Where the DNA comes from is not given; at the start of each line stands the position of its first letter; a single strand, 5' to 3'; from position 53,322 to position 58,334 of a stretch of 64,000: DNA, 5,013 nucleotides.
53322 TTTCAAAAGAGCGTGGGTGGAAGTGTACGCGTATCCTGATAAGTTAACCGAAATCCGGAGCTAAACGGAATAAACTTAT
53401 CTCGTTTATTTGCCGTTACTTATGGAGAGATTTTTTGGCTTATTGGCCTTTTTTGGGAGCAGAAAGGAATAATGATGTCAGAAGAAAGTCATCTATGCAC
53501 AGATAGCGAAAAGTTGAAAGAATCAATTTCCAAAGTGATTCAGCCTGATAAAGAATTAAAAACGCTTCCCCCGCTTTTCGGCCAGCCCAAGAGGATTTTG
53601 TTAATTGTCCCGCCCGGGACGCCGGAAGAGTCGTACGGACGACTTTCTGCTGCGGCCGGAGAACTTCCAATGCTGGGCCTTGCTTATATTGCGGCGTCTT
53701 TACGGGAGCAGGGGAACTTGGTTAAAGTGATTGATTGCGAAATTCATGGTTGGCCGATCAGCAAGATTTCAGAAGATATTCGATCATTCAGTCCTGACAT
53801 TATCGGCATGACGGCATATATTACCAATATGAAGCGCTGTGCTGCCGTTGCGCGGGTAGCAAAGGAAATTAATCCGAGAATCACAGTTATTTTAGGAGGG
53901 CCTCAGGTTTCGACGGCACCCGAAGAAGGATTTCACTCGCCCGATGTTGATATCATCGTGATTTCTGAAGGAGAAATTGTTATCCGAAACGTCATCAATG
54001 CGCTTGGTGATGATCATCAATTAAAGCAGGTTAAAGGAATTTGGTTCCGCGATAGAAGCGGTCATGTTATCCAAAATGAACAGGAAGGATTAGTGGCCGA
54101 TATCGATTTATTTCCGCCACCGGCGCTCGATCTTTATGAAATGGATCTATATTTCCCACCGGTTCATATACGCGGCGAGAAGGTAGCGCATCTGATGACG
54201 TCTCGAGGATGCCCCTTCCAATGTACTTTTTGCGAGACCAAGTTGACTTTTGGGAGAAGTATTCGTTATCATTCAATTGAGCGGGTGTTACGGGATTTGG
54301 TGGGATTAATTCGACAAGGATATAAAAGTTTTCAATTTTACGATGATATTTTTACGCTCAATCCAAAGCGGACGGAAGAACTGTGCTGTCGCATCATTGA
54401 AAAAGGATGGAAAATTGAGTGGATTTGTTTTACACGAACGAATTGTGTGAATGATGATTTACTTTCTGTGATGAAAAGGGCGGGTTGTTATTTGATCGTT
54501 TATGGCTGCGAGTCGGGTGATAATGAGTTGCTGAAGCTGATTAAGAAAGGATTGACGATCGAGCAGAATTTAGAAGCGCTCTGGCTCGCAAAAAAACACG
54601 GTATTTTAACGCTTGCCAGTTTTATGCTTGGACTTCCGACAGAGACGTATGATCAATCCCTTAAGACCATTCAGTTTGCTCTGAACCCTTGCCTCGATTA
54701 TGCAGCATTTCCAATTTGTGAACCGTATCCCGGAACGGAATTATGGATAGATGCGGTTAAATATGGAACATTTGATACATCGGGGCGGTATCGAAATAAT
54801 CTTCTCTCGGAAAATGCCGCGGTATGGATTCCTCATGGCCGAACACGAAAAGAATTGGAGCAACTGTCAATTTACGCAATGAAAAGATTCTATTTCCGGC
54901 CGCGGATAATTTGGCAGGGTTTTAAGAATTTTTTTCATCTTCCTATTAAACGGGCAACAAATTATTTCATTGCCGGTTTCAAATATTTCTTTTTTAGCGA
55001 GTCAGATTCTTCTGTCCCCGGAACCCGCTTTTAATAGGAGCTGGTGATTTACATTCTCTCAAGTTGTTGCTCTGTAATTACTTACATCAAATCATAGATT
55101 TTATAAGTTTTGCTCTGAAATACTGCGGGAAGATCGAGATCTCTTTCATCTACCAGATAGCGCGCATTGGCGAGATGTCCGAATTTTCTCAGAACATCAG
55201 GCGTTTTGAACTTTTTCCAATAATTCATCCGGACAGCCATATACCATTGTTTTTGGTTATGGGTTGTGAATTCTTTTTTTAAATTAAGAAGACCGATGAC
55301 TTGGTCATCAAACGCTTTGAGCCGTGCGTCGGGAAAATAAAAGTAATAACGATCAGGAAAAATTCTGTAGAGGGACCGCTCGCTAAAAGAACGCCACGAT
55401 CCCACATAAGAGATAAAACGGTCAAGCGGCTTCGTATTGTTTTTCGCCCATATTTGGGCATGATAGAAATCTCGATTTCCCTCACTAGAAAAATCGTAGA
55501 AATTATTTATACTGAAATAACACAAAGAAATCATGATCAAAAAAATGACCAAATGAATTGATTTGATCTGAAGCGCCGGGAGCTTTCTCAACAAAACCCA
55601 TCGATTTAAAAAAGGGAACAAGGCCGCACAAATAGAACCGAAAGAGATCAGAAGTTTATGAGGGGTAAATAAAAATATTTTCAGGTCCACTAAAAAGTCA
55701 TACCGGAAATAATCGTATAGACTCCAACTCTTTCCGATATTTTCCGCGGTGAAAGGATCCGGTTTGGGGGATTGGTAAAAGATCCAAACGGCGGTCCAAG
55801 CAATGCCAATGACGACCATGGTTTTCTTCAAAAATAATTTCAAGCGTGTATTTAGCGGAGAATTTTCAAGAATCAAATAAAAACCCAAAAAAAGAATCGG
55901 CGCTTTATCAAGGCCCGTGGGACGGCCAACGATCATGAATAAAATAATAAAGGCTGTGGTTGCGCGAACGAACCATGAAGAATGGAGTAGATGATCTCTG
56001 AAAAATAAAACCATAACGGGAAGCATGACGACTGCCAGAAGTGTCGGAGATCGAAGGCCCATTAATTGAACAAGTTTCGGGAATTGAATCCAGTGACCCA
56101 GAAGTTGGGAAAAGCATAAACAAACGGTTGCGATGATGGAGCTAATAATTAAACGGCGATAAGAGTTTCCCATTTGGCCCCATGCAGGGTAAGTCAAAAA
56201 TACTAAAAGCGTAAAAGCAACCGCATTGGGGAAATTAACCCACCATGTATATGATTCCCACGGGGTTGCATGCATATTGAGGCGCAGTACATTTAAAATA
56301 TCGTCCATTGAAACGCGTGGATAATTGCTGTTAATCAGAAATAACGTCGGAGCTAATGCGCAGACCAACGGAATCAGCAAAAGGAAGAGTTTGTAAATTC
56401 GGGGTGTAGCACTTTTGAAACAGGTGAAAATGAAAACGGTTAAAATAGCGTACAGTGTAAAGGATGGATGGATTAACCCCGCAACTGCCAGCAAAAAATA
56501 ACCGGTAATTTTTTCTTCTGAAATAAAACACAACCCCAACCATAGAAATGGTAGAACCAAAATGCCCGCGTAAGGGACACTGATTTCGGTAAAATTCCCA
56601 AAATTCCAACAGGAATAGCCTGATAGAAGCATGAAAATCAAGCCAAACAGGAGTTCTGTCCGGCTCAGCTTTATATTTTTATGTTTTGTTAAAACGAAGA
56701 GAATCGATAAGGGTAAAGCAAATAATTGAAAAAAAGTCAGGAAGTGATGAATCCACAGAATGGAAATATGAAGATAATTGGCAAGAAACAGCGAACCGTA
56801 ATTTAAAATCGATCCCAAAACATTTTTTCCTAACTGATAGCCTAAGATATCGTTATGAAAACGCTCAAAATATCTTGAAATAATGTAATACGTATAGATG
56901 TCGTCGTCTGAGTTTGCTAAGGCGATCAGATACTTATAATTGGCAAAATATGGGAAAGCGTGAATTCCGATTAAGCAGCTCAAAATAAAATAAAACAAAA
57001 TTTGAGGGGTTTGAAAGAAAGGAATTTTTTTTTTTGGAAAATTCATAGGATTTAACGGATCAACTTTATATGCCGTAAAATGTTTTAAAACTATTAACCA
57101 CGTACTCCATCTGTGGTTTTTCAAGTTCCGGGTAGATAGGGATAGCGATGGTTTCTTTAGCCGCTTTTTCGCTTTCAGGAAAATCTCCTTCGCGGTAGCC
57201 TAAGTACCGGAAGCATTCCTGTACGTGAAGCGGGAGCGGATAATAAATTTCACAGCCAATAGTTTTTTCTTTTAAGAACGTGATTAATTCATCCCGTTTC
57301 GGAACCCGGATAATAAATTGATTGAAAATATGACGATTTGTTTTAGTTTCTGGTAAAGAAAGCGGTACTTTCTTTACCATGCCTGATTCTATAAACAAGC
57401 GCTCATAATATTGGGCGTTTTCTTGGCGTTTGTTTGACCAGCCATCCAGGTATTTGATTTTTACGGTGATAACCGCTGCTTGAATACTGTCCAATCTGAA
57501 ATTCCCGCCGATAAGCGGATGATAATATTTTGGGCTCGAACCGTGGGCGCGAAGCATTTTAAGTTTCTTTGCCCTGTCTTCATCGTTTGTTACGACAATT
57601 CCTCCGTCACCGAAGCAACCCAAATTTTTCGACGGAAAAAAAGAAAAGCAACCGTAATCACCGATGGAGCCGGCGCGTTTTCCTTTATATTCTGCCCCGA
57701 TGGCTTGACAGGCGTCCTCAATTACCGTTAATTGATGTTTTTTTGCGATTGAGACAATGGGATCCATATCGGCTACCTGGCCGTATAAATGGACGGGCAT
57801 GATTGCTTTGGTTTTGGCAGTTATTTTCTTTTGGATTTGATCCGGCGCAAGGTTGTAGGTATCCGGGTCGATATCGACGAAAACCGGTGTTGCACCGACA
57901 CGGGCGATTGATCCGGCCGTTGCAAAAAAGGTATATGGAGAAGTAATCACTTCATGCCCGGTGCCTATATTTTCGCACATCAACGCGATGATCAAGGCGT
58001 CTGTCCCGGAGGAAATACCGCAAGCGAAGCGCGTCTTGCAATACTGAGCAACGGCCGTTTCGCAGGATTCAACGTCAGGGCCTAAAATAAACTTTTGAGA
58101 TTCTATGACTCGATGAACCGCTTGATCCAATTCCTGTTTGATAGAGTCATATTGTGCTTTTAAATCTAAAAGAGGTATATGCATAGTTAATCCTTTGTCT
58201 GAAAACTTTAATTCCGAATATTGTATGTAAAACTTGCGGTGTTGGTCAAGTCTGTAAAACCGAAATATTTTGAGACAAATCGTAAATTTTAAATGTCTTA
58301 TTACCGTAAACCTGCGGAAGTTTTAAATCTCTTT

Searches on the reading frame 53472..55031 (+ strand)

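Call 79: search_protein_families(library=pfam, proteins=[window:53472-55031:+], max_evalue=0.00001)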
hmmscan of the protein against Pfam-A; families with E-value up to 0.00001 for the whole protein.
window:53472-55031:+ (520 aa): 2 families
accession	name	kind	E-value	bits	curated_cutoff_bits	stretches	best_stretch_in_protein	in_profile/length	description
PF02310.24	B12-binding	-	1.9e-22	79.8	32.1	1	60-174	7-120/121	B12 binding domain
PF04055.27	Radical_SAM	-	1.1e-19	71.7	29.5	1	243-403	3-166/166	Radical SAM superfamily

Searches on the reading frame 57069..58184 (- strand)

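Call 79: search_protein_families(library=pfam, proteins=[window:57069-58184:-], max_evalue=0.00001)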
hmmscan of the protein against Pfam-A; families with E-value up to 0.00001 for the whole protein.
window:57069-58184:- (372 aa): 1 family
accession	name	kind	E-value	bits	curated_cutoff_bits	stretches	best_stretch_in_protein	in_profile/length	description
PF01041.23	DegT_DnrJ_EryC1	-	2.9e-120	402.2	19.8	1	14-366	2-359/360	DegT/DnrJ/EryC1/StrS aminotransferase family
